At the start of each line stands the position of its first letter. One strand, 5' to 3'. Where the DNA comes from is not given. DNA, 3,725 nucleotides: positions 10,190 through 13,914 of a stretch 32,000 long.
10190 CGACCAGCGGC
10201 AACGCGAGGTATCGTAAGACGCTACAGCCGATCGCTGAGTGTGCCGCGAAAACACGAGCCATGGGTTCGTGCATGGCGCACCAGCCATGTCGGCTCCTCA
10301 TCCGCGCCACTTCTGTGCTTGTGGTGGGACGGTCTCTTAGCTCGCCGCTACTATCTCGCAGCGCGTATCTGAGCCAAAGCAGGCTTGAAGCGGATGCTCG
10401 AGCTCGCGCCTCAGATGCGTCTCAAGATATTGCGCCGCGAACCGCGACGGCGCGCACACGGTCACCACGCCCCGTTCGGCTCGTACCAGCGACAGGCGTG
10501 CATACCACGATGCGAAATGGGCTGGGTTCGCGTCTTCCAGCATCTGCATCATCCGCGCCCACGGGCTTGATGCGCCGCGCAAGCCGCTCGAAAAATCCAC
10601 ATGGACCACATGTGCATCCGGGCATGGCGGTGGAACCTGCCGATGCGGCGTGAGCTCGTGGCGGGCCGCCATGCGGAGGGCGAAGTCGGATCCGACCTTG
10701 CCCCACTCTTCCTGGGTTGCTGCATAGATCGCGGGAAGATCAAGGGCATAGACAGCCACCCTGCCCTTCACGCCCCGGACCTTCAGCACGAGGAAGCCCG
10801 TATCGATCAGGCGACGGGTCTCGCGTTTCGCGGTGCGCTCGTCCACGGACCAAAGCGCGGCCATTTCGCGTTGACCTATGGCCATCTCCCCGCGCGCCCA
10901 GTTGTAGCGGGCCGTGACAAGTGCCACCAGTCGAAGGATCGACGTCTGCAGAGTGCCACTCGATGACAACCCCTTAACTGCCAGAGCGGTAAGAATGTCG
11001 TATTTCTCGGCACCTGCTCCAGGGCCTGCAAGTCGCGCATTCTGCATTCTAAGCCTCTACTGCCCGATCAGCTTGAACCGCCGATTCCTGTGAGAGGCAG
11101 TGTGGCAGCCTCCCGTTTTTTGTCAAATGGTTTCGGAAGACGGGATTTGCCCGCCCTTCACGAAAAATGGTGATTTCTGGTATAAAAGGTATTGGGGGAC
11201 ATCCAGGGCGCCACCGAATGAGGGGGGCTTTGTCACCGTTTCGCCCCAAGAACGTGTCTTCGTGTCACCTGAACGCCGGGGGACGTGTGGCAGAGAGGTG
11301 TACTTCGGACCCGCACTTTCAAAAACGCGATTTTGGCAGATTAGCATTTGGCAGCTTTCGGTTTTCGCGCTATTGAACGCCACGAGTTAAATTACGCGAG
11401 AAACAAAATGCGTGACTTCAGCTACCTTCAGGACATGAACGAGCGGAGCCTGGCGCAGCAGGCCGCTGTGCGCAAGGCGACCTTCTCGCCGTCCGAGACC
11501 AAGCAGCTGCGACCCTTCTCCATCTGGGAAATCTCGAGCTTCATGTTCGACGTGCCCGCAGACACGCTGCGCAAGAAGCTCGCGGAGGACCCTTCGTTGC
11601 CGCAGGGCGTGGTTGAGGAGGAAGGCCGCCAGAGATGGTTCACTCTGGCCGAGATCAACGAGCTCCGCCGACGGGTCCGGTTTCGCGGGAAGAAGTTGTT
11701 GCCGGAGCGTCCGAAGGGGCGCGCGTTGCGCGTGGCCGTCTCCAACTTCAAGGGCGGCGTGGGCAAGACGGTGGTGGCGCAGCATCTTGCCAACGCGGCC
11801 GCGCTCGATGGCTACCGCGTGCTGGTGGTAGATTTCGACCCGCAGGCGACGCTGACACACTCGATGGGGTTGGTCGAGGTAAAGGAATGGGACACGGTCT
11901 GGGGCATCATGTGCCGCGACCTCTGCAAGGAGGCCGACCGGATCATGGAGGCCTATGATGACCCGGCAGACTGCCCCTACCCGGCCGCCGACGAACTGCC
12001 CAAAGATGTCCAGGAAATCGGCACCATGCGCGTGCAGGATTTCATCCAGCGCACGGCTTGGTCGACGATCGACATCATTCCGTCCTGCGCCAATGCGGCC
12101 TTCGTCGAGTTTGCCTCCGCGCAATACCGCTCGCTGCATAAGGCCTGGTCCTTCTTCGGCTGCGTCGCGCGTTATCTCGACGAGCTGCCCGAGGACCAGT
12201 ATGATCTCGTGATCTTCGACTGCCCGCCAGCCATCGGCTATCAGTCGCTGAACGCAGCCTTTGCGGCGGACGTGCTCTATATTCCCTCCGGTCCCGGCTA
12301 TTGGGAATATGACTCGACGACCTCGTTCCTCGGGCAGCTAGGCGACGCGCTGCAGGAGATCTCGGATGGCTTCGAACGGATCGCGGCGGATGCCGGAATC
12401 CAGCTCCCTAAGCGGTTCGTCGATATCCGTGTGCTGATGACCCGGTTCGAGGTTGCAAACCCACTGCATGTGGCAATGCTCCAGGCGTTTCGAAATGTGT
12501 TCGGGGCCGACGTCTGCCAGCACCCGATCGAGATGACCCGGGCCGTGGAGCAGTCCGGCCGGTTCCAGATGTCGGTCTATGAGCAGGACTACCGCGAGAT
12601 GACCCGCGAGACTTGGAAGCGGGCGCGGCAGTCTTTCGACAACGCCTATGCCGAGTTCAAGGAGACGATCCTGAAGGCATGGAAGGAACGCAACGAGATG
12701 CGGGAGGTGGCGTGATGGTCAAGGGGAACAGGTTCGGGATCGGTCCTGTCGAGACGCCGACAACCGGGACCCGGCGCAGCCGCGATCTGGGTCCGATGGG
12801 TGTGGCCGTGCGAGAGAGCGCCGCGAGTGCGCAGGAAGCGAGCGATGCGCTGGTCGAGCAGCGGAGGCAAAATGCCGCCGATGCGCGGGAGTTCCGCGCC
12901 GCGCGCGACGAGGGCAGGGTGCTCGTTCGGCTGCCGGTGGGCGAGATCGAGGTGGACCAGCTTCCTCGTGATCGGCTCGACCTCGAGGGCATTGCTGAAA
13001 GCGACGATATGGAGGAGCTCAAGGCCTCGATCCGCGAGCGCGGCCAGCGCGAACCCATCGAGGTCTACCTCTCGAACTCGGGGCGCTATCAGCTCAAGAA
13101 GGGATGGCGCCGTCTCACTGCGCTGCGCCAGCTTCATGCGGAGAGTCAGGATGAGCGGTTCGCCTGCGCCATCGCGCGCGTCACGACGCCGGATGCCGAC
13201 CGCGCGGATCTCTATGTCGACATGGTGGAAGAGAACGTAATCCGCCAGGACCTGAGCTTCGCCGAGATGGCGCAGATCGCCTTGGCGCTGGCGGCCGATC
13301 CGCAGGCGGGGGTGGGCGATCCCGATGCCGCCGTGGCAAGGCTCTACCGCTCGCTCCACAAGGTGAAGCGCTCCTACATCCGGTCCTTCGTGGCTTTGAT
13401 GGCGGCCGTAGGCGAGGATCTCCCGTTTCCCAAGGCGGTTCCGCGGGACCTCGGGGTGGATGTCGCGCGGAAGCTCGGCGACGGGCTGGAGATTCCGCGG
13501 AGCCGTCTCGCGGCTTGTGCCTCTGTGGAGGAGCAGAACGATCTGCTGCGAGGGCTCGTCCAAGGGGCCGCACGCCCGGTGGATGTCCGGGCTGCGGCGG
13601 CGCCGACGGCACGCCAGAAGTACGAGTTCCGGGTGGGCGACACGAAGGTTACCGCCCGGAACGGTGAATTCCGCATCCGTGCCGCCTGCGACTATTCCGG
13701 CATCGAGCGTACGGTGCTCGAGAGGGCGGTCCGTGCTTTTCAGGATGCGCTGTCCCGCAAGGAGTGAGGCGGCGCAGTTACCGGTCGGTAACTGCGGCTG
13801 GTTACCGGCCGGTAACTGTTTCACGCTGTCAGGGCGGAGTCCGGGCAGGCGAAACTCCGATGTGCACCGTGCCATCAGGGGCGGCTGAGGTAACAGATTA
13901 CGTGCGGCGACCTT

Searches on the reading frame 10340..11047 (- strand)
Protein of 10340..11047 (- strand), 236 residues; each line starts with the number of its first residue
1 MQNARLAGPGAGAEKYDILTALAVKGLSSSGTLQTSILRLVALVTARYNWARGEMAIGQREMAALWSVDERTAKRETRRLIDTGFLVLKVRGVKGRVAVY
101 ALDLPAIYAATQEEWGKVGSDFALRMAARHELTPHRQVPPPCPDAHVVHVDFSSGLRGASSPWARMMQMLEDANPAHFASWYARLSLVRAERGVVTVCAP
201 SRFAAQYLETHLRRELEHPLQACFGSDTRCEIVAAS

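Call 75: search_protein_families(library=pfam, proteins=[window:10340-11047:-], max_evalue=0.001)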
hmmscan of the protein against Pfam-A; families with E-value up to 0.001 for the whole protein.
window:10340-11047:- (236 aa): 1 family
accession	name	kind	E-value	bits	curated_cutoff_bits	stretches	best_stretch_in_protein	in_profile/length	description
PF11638.13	DnaA_N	-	4.7e-07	29.9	24.6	1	161-219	2-62/65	DnaA N-terminal domain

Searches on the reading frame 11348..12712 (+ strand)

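Call 75: search_protein_families(library=pfam, proteins=[window:11348-12712:+], max_evalue=0.001)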
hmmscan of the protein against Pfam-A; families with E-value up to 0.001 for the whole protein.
window:11348-12712:+ (455 aa): 6 families
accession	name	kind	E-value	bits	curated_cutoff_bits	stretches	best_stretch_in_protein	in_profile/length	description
PF13614.12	AAA_31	-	2.9e-26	92.9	27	1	129-331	4-164/177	AAA domain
PF01656.29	CbiA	-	2.7e-16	60.1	25.4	1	129-401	1-116/125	CobQ/CobB/MinD/ParA nucleotide binding domain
PF09140.17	MipZ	-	2.5e-06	27.5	20.7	1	129-172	3-47/262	ATPase MipZ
PF06564.18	CBP_BcsQ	-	7.6e-06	26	21.3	0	129-170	4-45/234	Cellulose biosynthesis protein BcsQ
PF10609.15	ParA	-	8.6e-06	25.8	27.1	1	129-164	6-41/246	NUBPL iron-transfer P-loop NTPase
PF02374.21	ArsA_ATPase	-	9.9e-06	25.4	24.3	0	135-174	9-48/305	Anion-transporting ATPase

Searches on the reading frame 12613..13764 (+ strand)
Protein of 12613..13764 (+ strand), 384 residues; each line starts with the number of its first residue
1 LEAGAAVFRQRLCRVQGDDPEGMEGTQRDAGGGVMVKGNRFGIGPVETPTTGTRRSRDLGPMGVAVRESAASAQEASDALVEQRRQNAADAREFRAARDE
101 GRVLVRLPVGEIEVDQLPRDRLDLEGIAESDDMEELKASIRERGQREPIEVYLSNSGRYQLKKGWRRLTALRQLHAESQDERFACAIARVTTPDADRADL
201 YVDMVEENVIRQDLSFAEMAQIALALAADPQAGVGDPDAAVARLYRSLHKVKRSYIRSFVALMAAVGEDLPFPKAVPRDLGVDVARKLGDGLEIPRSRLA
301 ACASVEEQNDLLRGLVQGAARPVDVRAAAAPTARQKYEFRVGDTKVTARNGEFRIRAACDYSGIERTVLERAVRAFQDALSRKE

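Call 75: search_protein_families(library=pfam, proteins=[window:12613-13764:+], max_evalue=0.001)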
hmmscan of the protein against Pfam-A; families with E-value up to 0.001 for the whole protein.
window:12613-13764:+ (384 aa): 1 family
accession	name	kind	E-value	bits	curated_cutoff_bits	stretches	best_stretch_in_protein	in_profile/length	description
PF02195.25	ParB_N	-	8.9e-05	22.9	26.3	1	111-174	5-68/95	ParB N-terminal domain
